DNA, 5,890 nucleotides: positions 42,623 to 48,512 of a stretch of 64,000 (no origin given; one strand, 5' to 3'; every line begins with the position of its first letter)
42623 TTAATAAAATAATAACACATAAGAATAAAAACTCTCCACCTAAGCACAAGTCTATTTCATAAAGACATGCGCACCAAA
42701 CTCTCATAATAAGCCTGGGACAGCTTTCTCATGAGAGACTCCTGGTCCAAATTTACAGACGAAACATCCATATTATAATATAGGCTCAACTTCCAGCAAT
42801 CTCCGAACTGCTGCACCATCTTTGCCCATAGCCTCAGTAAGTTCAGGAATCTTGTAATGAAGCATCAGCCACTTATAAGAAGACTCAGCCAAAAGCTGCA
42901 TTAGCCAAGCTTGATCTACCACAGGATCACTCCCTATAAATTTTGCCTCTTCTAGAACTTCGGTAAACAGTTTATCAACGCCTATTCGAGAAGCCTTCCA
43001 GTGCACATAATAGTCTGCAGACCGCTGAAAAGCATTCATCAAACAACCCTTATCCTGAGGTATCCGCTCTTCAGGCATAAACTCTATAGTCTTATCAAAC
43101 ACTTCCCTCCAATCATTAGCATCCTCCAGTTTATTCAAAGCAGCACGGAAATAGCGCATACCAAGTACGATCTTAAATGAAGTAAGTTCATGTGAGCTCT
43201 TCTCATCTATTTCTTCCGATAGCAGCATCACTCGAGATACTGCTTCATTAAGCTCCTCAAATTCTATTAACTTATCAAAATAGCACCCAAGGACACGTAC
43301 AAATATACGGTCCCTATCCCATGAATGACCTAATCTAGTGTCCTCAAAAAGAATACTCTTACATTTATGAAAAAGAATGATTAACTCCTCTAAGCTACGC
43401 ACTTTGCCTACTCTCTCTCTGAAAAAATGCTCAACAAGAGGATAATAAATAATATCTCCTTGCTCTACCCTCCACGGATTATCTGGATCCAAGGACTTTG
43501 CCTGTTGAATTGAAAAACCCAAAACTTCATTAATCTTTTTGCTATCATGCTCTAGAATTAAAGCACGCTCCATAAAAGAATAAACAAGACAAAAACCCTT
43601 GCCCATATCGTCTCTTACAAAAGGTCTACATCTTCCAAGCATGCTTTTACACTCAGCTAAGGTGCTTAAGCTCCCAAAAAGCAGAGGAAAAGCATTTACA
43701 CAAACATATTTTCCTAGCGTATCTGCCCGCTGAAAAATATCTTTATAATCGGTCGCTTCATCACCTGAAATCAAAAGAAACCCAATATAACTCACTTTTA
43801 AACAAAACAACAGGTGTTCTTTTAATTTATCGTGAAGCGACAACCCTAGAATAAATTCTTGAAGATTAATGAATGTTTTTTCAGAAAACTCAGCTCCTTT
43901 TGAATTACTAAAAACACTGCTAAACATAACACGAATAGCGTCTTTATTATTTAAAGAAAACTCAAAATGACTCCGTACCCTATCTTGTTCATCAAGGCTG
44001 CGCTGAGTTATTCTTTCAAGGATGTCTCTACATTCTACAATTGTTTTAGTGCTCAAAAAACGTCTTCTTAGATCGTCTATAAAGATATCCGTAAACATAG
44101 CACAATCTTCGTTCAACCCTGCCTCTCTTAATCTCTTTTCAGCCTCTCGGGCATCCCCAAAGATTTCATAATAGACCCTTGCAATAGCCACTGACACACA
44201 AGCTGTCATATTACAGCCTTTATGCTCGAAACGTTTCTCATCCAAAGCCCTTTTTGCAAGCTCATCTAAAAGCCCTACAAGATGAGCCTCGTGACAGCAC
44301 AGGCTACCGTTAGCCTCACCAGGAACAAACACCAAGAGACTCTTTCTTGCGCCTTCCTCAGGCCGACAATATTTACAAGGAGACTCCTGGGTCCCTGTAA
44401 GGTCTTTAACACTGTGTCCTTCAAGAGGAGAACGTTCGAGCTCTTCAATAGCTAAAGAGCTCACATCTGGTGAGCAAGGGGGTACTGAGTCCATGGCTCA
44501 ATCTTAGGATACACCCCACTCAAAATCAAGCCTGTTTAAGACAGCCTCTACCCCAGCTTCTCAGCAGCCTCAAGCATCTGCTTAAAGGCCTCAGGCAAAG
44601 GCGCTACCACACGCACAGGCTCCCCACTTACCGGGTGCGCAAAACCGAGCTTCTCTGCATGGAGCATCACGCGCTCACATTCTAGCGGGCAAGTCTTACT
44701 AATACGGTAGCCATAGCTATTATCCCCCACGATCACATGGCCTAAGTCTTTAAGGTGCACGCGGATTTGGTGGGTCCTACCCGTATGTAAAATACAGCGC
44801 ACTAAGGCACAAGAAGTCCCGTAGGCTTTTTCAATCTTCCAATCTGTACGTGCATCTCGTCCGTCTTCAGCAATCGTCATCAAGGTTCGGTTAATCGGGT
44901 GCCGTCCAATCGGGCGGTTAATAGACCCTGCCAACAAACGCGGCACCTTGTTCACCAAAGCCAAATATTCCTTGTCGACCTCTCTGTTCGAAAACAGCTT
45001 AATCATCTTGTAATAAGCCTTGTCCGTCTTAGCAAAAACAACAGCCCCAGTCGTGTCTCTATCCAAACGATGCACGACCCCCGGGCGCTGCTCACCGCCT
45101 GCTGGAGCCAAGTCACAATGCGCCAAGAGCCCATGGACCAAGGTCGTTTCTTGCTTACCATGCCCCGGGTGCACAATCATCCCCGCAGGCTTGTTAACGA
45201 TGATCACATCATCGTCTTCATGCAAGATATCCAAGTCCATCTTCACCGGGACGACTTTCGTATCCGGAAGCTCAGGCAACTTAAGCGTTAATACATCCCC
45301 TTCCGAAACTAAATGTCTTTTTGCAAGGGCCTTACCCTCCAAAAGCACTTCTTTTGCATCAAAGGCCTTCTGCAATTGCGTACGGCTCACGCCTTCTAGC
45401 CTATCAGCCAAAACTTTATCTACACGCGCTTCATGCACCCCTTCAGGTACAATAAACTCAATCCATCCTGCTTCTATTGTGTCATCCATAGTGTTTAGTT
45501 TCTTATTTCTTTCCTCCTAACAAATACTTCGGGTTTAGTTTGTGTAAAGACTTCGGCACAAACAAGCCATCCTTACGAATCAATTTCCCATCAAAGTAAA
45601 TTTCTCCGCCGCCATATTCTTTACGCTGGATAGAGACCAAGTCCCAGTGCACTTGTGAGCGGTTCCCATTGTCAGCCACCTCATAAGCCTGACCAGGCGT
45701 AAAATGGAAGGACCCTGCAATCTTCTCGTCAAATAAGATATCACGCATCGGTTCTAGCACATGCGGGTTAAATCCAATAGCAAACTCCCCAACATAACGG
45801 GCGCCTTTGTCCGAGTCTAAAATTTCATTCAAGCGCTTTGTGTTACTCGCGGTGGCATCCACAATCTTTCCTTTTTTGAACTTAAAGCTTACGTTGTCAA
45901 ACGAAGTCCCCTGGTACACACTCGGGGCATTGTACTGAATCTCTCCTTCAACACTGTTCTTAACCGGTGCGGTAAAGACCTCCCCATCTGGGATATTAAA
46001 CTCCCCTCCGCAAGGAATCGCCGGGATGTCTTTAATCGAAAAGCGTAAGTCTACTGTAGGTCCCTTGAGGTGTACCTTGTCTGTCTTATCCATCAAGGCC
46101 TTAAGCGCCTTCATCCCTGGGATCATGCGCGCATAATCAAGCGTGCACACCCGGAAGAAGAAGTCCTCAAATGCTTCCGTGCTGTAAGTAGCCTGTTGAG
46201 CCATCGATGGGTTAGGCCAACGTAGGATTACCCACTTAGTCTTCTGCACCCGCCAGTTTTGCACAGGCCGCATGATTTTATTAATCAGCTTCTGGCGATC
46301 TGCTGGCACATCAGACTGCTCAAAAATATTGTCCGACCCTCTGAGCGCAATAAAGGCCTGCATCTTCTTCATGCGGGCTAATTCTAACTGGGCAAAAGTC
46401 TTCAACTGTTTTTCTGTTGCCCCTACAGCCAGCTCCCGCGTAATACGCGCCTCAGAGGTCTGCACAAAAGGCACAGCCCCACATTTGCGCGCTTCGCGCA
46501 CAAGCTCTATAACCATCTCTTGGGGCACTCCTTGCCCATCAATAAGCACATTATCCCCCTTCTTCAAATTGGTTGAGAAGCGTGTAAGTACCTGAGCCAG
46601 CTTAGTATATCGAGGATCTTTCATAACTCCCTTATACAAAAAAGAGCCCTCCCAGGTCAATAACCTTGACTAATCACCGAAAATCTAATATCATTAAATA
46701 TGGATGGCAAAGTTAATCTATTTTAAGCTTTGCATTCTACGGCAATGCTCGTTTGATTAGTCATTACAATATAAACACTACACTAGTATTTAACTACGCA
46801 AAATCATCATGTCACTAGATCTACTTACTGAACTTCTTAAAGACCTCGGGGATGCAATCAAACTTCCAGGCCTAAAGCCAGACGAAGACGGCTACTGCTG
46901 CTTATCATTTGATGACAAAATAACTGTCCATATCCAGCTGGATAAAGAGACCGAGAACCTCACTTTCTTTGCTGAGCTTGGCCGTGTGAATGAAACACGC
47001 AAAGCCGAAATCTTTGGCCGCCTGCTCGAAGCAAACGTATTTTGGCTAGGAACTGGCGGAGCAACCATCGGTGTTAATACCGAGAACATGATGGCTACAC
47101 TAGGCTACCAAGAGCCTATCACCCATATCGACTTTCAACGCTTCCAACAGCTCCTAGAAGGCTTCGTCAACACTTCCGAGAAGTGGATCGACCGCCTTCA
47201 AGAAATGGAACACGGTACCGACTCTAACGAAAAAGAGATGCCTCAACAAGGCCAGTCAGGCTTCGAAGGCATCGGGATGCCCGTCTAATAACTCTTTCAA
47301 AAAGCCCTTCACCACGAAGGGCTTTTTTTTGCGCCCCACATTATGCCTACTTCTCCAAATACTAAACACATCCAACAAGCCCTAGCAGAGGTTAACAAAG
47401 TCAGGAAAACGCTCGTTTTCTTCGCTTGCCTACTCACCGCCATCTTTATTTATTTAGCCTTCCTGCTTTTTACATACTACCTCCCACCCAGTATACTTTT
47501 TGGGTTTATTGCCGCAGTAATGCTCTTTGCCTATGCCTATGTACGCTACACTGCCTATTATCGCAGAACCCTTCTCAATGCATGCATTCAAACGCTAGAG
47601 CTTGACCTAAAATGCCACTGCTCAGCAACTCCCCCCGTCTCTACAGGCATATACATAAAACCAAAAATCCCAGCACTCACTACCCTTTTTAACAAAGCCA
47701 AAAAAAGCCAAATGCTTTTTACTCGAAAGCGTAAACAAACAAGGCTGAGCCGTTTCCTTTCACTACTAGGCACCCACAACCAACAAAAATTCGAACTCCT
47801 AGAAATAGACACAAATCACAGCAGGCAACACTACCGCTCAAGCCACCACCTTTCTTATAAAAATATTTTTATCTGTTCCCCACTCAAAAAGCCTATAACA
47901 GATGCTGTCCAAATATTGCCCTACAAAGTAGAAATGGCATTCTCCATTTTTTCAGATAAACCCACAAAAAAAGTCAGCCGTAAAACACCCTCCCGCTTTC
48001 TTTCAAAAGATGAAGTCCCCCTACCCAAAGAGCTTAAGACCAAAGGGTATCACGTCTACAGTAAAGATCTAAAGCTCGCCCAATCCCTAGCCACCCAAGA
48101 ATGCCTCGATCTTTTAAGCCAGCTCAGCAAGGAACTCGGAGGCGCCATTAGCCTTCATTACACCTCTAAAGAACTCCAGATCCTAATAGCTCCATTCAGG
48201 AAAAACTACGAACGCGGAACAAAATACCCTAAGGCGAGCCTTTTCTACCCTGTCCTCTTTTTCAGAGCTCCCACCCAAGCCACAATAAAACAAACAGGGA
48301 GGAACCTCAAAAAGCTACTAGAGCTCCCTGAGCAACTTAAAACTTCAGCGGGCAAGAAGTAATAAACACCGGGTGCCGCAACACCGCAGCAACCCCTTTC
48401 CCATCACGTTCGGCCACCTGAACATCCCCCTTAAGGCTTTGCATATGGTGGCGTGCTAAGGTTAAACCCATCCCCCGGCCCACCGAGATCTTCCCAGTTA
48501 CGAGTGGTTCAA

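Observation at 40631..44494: Two adjacent large helical-repeat orphans that are diverged paralogues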

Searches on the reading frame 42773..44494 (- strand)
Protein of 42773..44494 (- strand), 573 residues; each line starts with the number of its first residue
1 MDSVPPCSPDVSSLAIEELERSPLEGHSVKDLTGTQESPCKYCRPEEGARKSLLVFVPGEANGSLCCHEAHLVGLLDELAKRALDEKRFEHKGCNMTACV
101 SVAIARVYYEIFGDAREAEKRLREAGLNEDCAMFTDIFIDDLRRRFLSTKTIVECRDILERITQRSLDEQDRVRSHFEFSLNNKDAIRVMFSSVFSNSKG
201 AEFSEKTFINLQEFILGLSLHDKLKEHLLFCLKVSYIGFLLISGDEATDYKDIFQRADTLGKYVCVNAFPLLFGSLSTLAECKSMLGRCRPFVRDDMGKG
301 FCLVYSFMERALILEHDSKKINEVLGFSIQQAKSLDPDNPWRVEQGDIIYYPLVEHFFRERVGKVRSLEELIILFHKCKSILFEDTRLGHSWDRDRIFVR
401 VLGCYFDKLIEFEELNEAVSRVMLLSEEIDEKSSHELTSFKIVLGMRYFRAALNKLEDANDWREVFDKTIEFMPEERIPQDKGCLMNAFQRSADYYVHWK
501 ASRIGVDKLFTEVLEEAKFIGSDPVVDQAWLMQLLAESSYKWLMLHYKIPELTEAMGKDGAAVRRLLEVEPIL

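Call 5: search_protein_families(library=pfam, proteins=[window:42773-44494:-], max_evalue=0.1)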
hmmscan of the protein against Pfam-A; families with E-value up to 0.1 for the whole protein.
window:42773-44494:- (573 aa): 0 families

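Call 6: search_protein_families(library=ncbifam, proteins=[window:42773-44494:-], max_evalue=0.1)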
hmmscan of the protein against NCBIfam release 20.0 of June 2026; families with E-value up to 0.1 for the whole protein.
window:42773-44494:- (573 aa): 0 families

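Call 8: find_homologous_proteins(query=window:42773-44494:-, max_evalue=0.001)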
Query window:42773-44494:- (573 aa): 1 proteins with E <= 0.001 among 8000 candidates.
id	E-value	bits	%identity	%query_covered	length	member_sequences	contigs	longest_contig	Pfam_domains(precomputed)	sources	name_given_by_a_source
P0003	0.0e+0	1279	100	98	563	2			-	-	-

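Call 23: find_encoding_contigs(protein=P0003, flank=6000, max_places=6)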
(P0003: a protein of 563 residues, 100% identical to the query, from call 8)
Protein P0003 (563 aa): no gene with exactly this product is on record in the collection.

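Call 29: predict_structure(protein=window:42773-44494:-)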
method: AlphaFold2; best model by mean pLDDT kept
length: 573 residues; sequences in the alignment: 1
mean_pLDDT: 51.5   pTM: 0.39
mean pLDDT of the five models: 51.5, 45.8, 39.3, 36.0, 35.6
residues with pLDDT >= 90: 0; 70-90: 60; 50-70: 232; < 50: 281
segments of 3 or more residues with pLDDT < 50: 1-116, 126-203, 217-228, 242-267, 339-341, 343-349, 477-480, 549-556, 562-573
pLDDT, mean of each block of 10 residues (from residue 1): 31 32 32 33 29 27 32 42 44 45 44 44 50 39 34 36 37 32 36 38 51 50 47 53 47 43 46 61 69 58 64 59 61 55 46 60 78 76 58 66 82 80 77 62 67 58 63 53 54 66 62 63 55 63 53 49 46 34
secondary structure, 60 per line:
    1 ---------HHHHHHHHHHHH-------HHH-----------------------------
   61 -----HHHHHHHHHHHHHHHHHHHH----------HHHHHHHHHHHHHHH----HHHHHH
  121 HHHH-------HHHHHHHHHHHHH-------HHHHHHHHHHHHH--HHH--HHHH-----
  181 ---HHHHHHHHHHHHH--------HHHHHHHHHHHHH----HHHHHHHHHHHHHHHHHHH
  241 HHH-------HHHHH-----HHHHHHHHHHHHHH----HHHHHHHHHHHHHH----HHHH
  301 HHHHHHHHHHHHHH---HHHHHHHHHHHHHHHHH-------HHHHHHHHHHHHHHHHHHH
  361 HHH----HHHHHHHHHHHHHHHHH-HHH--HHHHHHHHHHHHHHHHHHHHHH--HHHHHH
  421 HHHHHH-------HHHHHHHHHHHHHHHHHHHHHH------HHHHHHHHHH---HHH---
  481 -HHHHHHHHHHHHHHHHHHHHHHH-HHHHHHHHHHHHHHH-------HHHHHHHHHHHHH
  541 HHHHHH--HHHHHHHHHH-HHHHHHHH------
elements in order: H10-21 H66-85 H96-110 H115-124 H132-144 H152-164 H172-175 H184-196 H205-217 H222-243 H251-255 H261-274 H279-292 H297-314 H318-334 H342-363 H368-384 H391-412 H415-426 H434-455 H462-471 H482-504 H506-520 H528-546 H549-558 H560-567

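Call 49: search_solved_structures(query=window:42773-44494:-, max_evalue=1)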
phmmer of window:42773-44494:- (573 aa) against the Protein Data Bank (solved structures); distinct sequences matched with E-value up to 1: 2.
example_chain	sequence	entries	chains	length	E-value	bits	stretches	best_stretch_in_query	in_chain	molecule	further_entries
2b98_A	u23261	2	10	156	0.34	12.6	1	9-80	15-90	Riboflavin synthase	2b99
5y6p_B2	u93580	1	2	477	0.81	11.3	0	411-518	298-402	LRC2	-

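Call 53: fold_search(model_id=the predicted structure, library=pdb)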
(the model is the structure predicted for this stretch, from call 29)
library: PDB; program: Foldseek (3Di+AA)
matches with E <= 10: 676; with E <= 0.001: 0
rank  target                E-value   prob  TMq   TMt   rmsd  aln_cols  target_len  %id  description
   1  8ga7                  1.1e-03  0.75  0.10  0.11  28.4       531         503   12  Geometrically programmable nanomaterial construction using regularized protein building blocks (released 2024-03-13)
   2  4n5c_E                6.6e-03  0.90  0.16  0.15  26.5       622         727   12  Crystal structure of Ypp1 (released 2014-01-22)
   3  8f5p_D                9.2e-03  0.80  0.16  0.15  28.3       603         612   12  Structure of Leishmania tarentolae IFT-A (state 2) (released 2022-12-21)
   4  8cdk_C                1.5e-02  0.85  0.16  0.13  24.1       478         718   13  CAND1 b-hairpin++-SCF-SKP2 CAND1 partly engaged SCF partly rocked (released 2023-04-19)
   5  4ui9_O                1.8e-02  0.89  0.18  0.16  28.3       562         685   12  Atomic structure of the human Anaphase-Promoting Complex (released 2015-06-17)
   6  5a31_O                1.8e-02  0.89  0.18  0.16  28.3       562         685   12  Structure of the human APC-Cdh1-Hsl1-UbcH10 complex. (released 2015-11-18)
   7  9mg8_B                2.0e-02  0.33  0.08  0.12  26.3       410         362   12  Crystal Structure of b-iTHR-110 (released 2025-12-17)
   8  9fmd_I                2.1e-02  0.60  0.15  0.13  35.8       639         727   12  Integrative model of the human post-catalytic spliceosome (P-complex) (released 2024-07-10)
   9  6q6g_Y                2.2e-02  0.89  0.17  0.19  25.2       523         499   14  Cryo-EM structure of the APC/C-Cdc20-Cdk2-cyclinA2-Cks2 complex, the D1 box class (released 2019-09-11)
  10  3lca_A                2.4e-02  0.77  0.17  0.19  22.8       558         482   12  Structure of Tom71 complexed with Hsp70 Ssa1 C terminal tail indicating conformational plasticity (released 2010-12-22)
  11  8ro0_J                2.5e-02  0.72  0.15  0.15  32.7       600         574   12  Structure of the C. elegans Intron Lariat Spliceosome primed for disassembly (ILS') (released 2024-08-07)
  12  4ui9_Y                2.7e-02  0.75  0.16  0.18  24.8       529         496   14  Atomic structure of the human Anaphase-Promoting Complex (released 2015-06-17)
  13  5g05_O                3.2e-02  0.82  0.19  0.17  27.8       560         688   10  Cryo-EM structure of combined apo phosphorylated APC (released 2016-05-25)
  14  9gaw_Y                3.5e-02  0.69  0.16  0.17  25.8       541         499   11  High-resolution structure of the Anaphase-promoting complex/cyclosome (APC/C) bound to co-activator Cdh1 (released 2024-08-14)
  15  8ch6_z                4.5e-02  0.38  0.13  0.12  33.2       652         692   10  Structure of a late-stage activated spliceosome (BAqr) arrested with a dominant-negative Aquarius mutant (state B comp (released 2023-05-10)
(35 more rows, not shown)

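Call 59: search_protein_families(library=padloc, proteins=[window:42773-44494:-], max_evalue=0.1)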
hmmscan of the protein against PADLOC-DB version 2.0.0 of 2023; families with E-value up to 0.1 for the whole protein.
window:42773-44494:- (573 aa): 1 family
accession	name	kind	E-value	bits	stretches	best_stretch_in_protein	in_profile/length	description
PDLC02399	Aga_REase-PNTD1-PNTD2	-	0.003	14.6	1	145-214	132-195/463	Class I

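Call 60: search_protein_families(library=phrogs, proteins=[window:42773-44494:-], max_evalue=0.1)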
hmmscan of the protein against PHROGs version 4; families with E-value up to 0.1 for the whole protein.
window:42773-44494:- (573 aa): 1 family
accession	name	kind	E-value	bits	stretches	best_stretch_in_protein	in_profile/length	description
phrog_6884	-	unknown function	0.084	14.2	0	24-57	45-78/102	-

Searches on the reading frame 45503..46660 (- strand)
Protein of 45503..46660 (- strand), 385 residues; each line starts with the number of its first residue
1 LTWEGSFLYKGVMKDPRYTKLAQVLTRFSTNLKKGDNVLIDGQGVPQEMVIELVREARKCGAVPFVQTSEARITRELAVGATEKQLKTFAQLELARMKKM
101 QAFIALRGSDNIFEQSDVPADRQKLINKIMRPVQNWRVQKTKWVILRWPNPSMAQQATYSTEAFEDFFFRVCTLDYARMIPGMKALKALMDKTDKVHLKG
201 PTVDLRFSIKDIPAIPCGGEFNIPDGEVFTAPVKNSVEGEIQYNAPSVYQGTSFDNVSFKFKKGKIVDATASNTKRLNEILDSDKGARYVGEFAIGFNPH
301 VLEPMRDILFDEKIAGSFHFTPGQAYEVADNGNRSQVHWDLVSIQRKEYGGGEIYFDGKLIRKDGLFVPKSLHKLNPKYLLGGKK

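Call 5: search_protein_families(library=pfam, proteins=[window:45503-46660:-], max_evalue=0.1)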
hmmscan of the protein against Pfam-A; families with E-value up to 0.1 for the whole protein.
window:45503-46660:- (385 aa): 1 family
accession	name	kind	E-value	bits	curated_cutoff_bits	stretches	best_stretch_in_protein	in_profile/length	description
PF02073.20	Peptidase_M29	-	2.3e-51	175.3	27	1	16-343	3-382/406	Thermophilic metalloprotease (M29)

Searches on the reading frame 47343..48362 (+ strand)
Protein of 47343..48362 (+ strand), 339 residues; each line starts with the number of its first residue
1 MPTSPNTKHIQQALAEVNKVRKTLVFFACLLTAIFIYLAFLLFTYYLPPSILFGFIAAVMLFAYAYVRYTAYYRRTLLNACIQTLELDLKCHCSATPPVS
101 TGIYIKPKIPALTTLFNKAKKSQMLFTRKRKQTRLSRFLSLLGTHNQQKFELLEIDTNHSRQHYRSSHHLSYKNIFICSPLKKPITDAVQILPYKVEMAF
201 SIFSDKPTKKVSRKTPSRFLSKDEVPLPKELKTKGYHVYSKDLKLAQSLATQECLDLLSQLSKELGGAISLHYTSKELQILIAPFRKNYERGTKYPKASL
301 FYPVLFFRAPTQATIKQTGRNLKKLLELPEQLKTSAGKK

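Call 5: search_protein_families(library=pfam, proteins=[window:47343-48362:+], max_evalue=0.1)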
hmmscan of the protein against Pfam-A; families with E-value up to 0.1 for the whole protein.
window:47343-48362:+ (339 aa): 3 families
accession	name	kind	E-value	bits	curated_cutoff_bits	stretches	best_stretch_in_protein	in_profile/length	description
PF11335.13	DUF3137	-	0.0011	19.2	26.1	1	175-332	6-137/139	Protein of unknown function (DUF3137)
PF06398.17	Pex24p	-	0.0032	17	26.8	1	18-180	139-279/358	Integral peroxisomal membrane peroxin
PF24838.2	8xMP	-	0.011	16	30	1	13-76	11-76/136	Octameric membrane protein family (8xMP)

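Call 6: search_protein_families(library=ncbifam, proteins=[window:47343-48362:+], max_evalue=0.1)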
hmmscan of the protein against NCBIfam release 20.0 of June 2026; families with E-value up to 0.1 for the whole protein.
window:47343-48362:+ (339 aa): 0 families

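Call 59: search_protein_families(library=padloc, proteins=[window:47343-48362:+], max_evalue=0.1)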
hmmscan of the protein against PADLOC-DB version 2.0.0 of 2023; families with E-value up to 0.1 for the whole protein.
window:47343-48362:+ (339 aa): 0 families

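Call 60: search_protein_families(library=phrogs, proteins=[window:47343-48362:+], max_evalue=0.1)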
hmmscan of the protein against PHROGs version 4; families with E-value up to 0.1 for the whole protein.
window:47343-48362:+ (339 aa): 0 families
